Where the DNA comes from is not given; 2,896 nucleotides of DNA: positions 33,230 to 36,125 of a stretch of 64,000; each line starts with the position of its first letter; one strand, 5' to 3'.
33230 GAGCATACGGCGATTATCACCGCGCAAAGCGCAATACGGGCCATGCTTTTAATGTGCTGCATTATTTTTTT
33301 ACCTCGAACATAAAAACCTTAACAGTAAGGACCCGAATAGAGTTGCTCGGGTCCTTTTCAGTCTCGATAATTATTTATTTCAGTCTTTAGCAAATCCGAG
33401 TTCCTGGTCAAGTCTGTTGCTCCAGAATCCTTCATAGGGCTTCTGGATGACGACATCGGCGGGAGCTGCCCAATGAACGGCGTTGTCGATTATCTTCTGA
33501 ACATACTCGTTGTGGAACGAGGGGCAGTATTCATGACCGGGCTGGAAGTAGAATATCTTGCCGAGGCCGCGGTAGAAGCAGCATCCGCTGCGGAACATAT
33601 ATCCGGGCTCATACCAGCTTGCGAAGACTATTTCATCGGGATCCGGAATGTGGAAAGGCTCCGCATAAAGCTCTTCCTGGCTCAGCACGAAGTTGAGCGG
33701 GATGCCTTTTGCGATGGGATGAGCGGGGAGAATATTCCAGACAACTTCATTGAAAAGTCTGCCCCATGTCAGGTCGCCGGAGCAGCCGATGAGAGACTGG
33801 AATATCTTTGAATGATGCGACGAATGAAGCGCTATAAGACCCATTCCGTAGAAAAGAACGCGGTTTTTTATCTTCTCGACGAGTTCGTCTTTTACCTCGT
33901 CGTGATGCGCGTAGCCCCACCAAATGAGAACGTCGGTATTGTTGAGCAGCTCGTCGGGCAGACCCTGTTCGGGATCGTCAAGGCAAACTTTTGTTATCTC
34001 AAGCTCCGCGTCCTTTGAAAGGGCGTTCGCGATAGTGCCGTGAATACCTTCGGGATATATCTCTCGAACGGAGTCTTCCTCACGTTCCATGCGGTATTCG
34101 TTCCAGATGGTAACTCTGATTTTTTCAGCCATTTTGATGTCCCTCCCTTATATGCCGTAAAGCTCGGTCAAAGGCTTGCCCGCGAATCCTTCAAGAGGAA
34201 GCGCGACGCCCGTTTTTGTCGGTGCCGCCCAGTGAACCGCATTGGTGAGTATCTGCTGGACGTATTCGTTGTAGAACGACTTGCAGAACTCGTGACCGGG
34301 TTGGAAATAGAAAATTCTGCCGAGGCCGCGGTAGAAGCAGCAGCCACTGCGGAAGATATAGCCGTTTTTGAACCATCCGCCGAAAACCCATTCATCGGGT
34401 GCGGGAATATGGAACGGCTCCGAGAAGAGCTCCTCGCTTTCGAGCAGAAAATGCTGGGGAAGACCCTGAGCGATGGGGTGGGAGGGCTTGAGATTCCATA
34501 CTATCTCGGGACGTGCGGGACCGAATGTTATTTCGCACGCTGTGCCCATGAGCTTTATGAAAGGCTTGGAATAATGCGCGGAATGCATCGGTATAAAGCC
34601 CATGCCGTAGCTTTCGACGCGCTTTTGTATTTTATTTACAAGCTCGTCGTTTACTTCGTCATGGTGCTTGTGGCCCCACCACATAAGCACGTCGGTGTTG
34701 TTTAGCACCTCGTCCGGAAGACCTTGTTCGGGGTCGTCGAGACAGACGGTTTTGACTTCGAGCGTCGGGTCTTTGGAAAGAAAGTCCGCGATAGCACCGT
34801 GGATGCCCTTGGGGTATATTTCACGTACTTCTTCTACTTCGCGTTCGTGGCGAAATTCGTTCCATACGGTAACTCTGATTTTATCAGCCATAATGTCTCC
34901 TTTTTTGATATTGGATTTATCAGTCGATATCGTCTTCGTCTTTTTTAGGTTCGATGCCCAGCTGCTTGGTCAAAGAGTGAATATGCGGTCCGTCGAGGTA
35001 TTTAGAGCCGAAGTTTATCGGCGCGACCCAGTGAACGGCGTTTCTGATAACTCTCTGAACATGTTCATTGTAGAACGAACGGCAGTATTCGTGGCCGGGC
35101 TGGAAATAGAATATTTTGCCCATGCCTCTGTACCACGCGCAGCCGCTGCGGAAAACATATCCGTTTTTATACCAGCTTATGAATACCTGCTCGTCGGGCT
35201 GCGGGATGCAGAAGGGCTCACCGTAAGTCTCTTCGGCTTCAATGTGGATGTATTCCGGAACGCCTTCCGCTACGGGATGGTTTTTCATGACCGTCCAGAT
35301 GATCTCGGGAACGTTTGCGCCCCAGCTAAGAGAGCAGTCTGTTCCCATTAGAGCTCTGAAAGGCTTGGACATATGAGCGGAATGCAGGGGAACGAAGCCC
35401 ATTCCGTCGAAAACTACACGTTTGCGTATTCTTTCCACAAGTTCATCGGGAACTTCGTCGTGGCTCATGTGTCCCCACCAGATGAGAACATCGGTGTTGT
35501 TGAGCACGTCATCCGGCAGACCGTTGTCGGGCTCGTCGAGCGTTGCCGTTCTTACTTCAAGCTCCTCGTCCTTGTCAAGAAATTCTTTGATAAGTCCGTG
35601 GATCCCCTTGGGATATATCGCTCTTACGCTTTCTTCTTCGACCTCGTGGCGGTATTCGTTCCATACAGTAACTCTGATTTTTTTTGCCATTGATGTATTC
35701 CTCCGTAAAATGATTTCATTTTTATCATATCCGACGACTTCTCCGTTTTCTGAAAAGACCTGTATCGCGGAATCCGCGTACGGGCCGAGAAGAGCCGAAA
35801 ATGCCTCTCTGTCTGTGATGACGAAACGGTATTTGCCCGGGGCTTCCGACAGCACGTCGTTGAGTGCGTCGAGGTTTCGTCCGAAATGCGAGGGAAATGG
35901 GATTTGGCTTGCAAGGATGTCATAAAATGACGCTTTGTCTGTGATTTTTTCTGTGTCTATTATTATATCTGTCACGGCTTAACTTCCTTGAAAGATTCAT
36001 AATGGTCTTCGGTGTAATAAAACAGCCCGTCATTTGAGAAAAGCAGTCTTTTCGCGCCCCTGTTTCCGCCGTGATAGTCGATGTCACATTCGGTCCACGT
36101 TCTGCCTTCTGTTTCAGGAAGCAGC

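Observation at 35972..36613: Barnase-family RNase displayed as a lipoprotein on a Pro/Thr-rich stalk, with its own consensus promoter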

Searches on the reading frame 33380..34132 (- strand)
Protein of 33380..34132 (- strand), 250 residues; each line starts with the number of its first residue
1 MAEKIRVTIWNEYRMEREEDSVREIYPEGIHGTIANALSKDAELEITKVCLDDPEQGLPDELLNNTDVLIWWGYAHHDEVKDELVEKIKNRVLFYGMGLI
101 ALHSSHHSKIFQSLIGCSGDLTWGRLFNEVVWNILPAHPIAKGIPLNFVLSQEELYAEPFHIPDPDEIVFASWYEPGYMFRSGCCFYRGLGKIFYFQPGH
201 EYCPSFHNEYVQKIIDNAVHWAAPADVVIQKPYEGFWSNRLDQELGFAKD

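Call 3: search_protein_families(library=pfam, proteins=[window:33380-34132:-], max_evalue=0.01)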
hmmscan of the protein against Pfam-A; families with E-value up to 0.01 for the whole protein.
window:33380-34132:- (250 aa): 1 family
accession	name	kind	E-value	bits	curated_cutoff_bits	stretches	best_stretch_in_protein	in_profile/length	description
PF06283.17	ThuA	-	1.3e-25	91.4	33.4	1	6-222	1-209/209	Trehalose utilisation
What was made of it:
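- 33380..34132 (-): ThuA3, last gene of the operon. A hairpin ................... follows at 33329-33354, without a clear T-run. PF06283 at 91 bits (call 3).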

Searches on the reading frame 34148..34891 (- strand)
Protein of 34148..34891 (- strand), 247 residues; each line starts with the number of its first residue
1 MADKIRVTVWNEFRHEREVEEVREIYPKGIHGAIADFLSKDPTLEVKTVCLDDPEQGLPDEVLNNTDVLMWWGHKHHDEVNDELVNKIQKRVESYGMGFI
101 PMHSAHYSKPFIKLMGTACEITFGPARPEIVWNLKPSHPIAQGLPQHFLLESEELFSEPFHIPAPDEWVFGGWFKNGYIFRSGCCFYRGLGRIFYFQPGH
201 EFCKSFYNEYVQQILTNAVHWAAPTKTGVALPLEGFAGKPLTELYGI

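Call 3: search_protein_families(library=pfam, proteins=[window:34148-34891:-], max_evalue=0.01)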
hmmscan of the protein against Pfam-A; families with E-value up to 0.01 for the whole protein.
window:34148-34891:- (247 aa): 1 family
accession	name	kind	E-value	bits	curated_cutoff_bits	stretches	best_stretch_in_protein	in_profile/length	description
PF06283.17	ThuA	-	2.4e-28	100.2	33.4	1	6-222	1-209/209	Trehalose utilisation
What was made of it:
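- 34148..34891 (-): ThuA2, same operon (28-nt gap). PF06283 at 100 bits (call 3).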

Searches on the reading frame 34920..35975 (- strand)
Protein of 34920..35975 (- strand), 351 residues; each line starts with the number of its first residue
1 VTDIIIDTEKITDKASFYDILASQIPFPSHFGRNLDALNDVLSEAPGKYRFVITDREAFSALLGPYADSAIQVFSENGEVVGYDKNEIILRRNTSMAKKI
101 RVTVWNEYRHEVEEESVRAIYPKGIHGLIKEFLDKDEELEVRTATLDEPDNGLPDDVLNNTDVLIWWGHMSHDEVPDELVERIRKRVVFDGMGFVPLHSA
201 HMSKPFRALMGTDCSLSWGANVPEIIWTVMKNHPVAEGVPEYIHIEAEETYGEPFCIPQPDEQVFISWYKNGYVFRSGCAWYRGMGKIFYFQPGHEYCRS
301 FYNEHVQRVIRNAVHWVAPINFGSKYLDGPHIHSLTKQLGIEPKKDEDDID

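Call 3: search_protein_families(library=pfam, proteins=[window:34920-35975:-], max_evalue=0.01)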
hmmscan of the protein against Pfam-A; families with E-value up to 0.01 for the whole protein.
window:34920-35975:- (351 aa): 2 families
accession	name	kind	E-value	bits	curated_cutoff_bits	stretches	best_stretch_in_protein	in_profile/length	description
PF06283.17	ThuA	-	1.5e-33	117.3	33.4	1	101-317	1-209/209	Trehalose utilisation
PF01337.24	Barstar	-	4.5e-17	62.2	23.4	1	3-79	3-82/96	Barstar (barnase inhibitor)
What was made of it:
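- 35706..35975 (-): Barstar domain (residues 1-90 of the 351-aa ORF). Its GTG start overlaps the barnase TGA stop. It has no stop codon of its own. PF01337 at 62.2 bits (call 3).
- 34920..35690 (-): ThuA1 part of the barstar::ThuA fusion. It can probably also be made on its own from ATG 35690 (inferred). PF06283 at 117 bits, residues 101-317 of the fusion (call 3).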

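Call 12: find_homologous_proteins(query=window:34923-35975:-, max_evalue=0.00001)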
Query window:34923-35975:- (351 aa): 7981 proteins with E <= 0.00001 among 8000 candidates; the best 120 are listed.
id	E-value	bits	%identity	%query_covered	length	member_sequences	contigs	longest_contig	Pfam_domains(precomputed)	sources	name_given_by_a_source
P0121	5.1e-244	827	100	100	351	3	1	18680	PF06283.18,PF01337.25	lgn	-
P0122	9.4e-133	461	75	72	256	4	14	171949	PF06283.18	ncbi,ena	-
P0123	2.0e-109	385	66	67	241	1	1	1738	PF06283.18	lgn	-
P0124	3.6e-109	384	66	66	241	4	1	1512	PF06283.18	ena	-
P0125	6.7e-108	380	66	65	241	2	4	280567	PF06283.18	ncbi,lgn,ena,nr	ncbi:MAG: ThuA domain-containing protein [Clostridia bacterium]|nr:ThuA domain-containing protein [C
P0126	3.1e-107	377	66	65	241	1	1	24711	PF06283.18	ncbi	-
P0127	3.2e-106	374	65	66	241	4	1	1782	PF06283.18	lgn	-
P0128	4.0e-106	374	66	65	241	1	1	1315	PF06283.18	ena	-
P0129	6.9e-106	373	66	65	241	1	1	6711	PF06283.18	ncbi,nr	ncbi:MAG: ThuA domain-containing protein [Clostridia bacterium]|nr:ThuA domain-containing protein [C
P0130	6.9e-106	373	64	66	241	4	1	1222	PF06283.18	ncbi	-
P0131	1.2e-105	372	64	65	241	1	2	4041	PF06283.18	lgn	-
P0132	5.2e-105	370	65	65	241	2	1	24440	PF06283.18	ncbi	-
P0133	1.1e-104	369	63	69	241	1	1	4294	PF06283.18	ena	-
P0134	1.3e-104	369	62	70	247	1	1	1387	PF06283.18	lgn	-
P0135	3.0e-104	368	64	66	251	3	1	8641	PF06283.18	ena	-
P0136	6.4e-104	366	65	64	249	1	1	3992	PF06283.18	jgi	-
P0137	7.1e-104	366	64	65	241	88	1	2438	PF06283.18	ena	-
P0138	7.4e-103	363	63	70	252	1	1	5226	PF06283.18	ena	-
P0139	9.0e-103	363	63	70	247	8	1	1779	PF06283.18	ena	-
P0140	1.0e-102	362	62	67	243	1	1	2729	PF06283.18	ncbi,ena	-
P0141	1.8e-102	362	62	66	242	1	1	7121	PF06283.18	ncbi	-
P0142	1.9e-102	362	64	65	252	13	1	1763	PF06283.18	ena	-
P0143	2.3e-102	361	66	65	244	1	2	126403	PF06283.18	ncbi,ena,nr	ncbi:MAG: ThuA domain-containing protein [Clostridia bacterium]|nr:ThuA domain-containing protein [C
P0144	1.6e-101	359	63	65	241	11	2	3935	PF06283.18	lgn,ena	-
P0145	3.8e-101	357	62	68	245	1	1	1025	PF06283.18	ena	-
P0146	7.5e-101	356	64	64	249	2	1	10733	PF06283.18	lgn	-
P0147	1.0e-100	356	63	66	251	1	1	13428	PF06283.18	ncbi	-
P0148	1.5e-100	355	65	64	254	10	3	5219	PF06283.18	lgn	-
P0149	1.6e-100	355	63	66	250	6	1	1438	PF06283.18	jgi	jgi:trehalose utilization protein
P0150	2.7e-100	355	57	73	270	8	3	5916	PF06283.18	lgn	-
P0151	6.0e-100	353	65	64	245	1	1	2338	PF06283.18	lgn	-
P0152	6.5e-100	353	63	64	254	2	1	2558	PF06283.18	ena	-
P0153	7.5e-100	353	63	64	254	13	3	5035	PF06283.18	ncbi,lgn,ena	-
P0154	8.2e-100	353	62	69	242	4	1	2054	PF06283.18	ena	-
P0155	8.7e-100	353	64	64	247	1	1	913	PF06283.18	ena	-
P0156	9.8e-100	353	59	72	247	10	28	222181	PF06283.18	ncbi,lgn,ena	-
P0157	1.0e-99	353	59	70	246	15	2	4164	PF06283.18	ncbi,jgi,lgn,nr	ncbi:MAG: ThuA domain-containing protein [Eubacteriales bacterium]|jgi:trehalose utilization protein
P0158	1.3e-99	352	62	65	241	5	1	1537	PF06283.18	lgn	-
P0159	1.8e-99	352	61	68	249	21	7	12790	PF06283.18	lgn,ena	-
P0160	1.8e-99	352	62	70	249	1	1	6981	PF06283.18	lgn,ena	-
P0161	2.1e-99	352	62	65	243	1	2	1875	PF06283.18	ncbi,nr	ncbi:MAG: ThuA domain-containing protein [Clostridia bacterium]|nr:ThuA domain-containing protein [C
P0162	2.5e-99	351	62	66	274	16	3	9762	PF06283.18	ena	-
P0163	2.6e-99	351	64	64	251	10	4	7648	PF06283.18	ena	-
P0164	3.0e-99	351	62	65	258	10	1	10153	PF06283.18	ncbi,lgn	-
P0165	3.4e-99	351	60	70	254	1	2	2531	PF06283.18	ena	-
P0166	4.3e-99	351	62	68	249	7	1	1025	PF06283.18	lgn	-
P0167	4.4e-99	351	63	65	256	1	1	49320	PF06283.18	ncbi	-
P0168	4.9e-99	350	62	66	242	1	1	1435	PF06283.18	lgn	-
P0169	4.9e-99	350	59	72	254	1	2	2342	PF06283.18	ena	-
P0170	5.1e-99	350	63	66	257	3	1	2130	PF06283.18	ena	-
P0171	5.2e-99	350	60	70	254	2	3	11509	PF06283.18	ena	-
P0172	7.0e-99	350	59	72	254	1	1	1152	PF06283.18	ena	-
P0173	7.2e-99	350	63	65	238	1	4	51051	PF06283.18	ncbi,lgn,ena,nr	ncbi:MAG: ThuA domain-containing protein [Firmicutes bacterium]|nr:ThuA domain-containing protein [B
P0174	9.3e-99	349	63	66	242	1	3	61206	PF06283.18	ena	-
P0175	1.3e-98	349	61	66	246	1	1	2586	PF06283.18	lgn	-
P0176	1.4e-98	349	62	65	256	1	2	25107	PF06283.18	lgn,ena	-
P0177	1.8e-98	348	64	64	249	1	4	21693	PF06283.18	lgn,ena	-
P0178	1.8e-98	348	59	69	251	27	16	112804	PF06283.18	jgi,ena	-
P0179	2.2e-98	348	61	65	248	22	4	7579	PF06283.18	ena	-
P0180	2.4e-98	348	57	72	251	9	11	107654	PF06283.18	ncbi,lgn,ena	-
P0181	3.0e-98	348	63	65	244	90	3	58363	PF06283.18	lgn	-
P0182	3.2e-98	348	62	67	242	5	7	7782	PF06283.18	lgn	-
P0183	5.4e-98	347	63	64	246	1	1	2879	PF06283.18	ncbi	-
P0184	5.7e-98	347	59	67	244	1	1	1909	PF06283.18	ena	-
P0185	5.9e-98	347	60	67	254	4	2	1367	PF06283.18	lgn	-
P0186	6.0e-98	347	59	72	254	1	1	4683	PF06283.18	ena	-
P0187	9.0e-98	346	60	70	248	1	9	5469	PF06283.18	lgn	-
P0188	9.9e-98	346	64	64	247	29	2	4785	PF06283.18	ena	-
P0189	1.1e-97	346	59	66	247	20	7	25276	PF06283.18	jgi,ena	-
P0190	1.4e-97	346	59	69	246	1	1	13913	PF06283.18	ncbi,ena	-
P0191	2.1e-97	345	60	65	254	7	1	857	PF06283.18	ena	-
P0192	2.1e-97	345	59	70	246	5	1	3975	PF06283.18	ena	-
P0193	2.6e-97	345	63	64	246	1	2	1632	PF06283.18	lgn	-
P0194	3.1e-97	344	62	68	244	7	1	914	PF06283.18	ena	-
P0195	3.3e-97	344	60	70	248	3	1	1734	PF06283.18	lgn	-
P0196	3.5e-97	344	64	63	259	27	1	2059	PF06283.18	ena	-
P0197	3.8e-97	344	56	72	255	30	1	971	PF06283.18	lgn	-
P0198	4.2e-97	344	61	66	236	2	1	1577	PF06283.18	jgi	-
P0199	6.6e-97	343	59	67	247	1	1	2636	PF06283.18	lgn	-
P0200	6.7e-97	343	61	65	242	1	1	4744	PF06283.18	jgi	-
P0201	1.0e-96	343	57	72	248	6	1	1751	PF06283.18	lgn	-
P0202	1.1e-96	343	60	67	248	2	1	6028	PF06283.18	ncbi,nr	ncbi:MAG: ThuA domain-containing protein [Clostridia bacterium]|nr:ThuA domain-containing protein [C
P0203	1.1e-96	343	61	65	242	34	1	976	PF06283.18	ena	-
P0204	1.4e-96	342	61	64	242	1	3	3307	PF06283.18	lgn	-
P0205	1.6e-96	342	60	64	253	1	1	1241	PF06283.18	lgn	-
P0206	1.7e-96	342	61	64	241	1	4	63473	PF06283.18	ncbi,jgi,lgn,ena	jgi:trehalose utilization protein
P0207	1.7e-96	342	63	65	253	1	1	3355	PF06283.18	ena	-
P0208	1.8e-96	342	59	68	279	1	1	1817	PF06283.18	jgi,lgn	jgi:trehalose utilization protein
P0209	1.9e-96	342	58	68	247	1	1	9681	PF06283.18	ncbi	-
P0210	2.2e-96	342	62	64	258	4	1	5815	PF06283.18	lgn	-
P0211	2.4e-96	342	62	65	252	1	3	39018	PF06283.18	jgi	-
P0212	2.4e-96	342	58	68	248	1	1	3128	PF06283.18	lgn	-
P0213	2.6e-96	341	58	70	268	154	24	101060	PF06283.18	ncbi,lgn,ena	-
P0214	2.6e-96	341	60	69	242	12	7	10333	PF06283.18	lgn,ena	-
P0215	4.0e-96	341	60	65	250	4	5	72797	PF06283.18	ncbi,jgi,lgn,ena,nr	ncbi:MAG: trehalose utilization protein ThuA [Clostridiales bacterium]|nr:trehalose utilization prot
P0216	4.1e-96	341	62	63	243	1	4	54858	PF06283.18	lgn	-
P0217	4.2e-96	341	62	64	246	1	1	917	PF06283.18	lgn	-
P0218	5.6e-96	340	59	69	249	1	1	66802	PF06283.18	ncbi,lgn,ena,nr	ncbi:MAG: ThuA domain-containing protein [Clostridia bacterium]|nr:ThuA domain-containing protein [C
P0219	7.8e-96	340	61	65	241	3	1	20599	PF06283.18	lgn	-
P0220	7.8e-96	340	61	68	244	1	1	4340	PF06283.18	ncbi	-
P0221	7.9e-96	340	60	64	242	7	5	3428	PF06283.18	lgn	-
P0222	9.3e-96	340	61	66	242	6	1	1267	PF06283.18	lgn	-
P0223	9.3e-96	340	59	67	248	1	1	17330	PF06283.18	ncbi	-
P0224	9.6e-96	340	62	63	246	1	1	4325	PF06283.18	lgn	-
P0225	9.8e-96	340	59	68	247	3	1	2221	PF06283.18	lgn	-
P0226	1.3e-95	339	60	67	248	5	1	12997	PF06283.18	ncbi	-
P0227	1.3e-95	339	62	66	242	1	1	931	PF06283.18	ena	-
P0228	1.5e-95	339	61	67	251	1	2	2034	PF06283.18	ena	-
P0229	2.0e-95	339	61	68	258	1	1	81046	PF06283.18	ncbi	-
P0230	2.0e-95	338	61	63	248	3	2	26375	PF06283.18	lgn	-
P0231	2.1e-95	338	58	64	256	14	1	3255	PF06283.18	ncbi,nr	ncbi:MAG: ThuA domain-containing protein [Clostridia bacterium]|nr:ThuA domain-containing protein [C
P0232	2.1e-95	338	63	64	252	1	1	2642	PF06283.18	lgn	-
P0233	2.2e-95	338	63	64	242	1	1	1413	PF06283.18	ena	-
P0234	2.2e-95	338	59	67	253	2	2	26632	PF06283.18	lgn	-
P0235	2.3e-95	338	57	72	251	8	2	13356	PF06283.18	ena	-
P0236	2.5e-95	338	61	66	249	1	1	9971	PF06283.18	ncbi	-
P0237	2.5e-95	338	58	65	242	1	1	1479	PF06283.18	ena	-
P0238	2.6e-95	338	61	63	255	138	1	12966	PF06283.18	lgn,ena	-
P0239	3.2e-95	338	58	71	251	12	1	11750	PF06283.18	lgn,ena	-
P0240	3.3e-95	338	59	66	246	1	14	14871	PF06283.18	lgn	-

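Call 14: find_encoding_contigs(protein=P0122, flank=6000, max_places=4)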
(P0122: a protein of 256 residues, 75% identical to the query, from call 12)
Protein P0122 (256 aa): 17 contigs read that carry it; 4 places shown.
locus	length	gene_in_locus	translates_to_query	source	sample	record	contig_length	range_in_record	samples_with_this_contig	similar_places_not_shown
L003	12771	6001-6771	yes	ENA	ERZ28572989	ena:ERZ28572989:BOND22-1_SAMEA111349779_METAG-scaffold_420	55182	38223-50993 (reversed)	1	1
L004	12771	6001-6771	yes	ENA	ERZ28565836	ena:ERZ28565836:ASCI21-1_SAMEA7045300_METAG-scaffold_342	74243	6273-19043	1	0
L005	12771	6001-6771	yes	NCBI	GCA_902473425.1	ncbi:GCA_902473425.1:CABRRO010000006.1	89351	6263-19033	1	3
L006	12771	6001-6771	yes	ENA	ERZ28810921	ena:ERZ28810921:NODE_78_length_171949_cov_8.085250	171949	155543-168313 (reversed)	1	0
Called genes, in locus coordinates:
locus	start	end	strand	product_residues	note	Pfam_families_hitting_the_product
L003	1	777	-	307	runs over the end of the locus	PF03547:Mem_trans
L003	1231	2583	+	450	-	PF01229:Glyco_hydro_39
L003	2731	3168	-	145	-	-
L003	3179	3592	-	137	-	-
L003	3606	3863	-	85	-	-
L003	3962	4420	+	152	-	PF00149:Metallophos (weak), PF12850:Metallophos_2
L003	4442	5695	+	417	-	PF00254:FKBP_C, PF05698:Trigger_C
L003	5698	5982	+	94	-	-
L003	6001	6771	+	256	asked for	PF06283:ThuA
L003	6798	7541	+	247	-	PF06283:ThuA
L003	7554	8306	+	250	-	PF06283:ThuA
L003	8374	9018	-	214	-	PF01895:PhoU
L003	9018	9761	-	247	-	PF00005:ABC_tran, PF02463:SMC_N (weak), PF13304:AAA_21 (weak)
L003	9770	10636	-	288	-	PF00528:BPD_transp_1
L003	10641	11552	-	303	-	PF00528:BPD_transp_1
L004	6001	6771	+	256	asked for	PF06283:ThuA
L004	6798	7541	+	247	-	PF06283:ThuA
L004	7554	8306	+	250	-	PF06283:ThuA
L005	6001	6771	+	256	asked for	PF06283:ThuA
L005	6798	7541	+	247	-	PF06283:ThuA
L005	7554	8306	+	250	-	PF06283:ThuA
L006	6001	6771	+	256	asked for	PF06283:ThuA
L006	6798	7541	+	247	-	PF06283:ThuA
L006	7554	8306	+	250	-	PF06283:ThuA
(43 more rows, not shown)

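Call 36: find_encoding_contigs(protein=P0125, flank=4000, max_places=2)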
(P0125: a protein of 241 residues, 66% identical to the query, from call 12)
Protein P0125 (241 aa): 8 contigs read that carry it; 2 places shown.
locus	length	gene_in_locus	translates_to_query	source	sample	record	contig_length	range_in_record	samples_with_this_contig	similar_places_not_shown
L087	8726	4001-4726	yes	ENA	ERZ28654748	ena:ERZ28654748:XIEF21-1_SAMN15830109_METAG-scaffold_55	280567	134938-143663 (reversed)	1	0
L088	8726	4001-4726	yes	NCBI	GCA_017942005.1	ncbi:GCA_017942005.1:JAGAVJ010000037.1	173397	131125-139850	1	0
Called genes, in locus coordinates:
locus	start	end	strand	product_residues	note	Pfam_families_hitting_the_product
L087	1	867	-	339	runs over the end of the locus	PF02899:Phage_int_SAM_1 (faint), PF00589:Phage_integrase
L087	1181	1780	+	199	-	-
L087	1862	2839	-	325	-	PF00575:S1, PF23459:S1_RRP5 (faint)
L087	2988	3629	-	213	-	PF00160:Pro_isomerase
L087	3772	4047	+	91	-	-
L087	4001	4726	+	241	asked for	PF06283:ThuA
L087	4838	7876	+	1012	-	PF02837:Glyco_hydro_2_N, PF22666:Glyco_hydro_2_N2, PF00703:Glyco_hydro_2 (faint), PF02836:Glyco_hydro_2_C, PF16353:LacZ_4, PF02929:Bgal_small_N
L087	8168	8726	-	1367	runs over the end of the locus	PF18072:FGAR-AT_linker (weak), PF02769:AIRS_C, PF13507:GATase_5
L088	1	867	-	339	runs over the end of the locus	PF02899:Phage_int_SAM_1 (faint), PF00589:Phage_integrase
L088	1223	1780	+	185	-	-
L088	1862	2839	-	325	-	PF00575:S1, PF23459:S1_RRP5 (faint)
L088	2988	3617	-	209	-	PF00160:Pro_isomerase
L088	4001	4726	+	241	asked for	PF06283:ThuA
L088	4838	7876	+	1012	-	PF02837:Glyco_hydro_2_N, PF22666:Glyco_hydro_2_N2, PF00703:Glyco_hydro_2 (faint), PF02836:Glyco_hydro_2_C, PF16353:LacZ_4, PF02929:Bgal_small_N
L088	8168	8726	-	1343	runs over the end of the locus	PF18072:FGAR-AT_linker (weak), PF02769:AIRS_C, PF13507:GATase_5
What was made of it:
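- Tried and rejected: A second ThuA relative (P0125) is not syntenic and gave no information (call 36).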

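Call 48: search_protein_families(library=ncbifam, proteins=[window:34923-35975:-], max_evalue=0.01)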
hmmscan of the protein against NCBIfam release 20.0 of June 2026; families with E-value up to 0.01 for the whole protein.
window:34923-35975:- (351 aa): 0 families

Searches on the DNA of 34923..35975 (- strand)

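Call 42: search_rna_families(sources=[L005], threshold=gathering)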
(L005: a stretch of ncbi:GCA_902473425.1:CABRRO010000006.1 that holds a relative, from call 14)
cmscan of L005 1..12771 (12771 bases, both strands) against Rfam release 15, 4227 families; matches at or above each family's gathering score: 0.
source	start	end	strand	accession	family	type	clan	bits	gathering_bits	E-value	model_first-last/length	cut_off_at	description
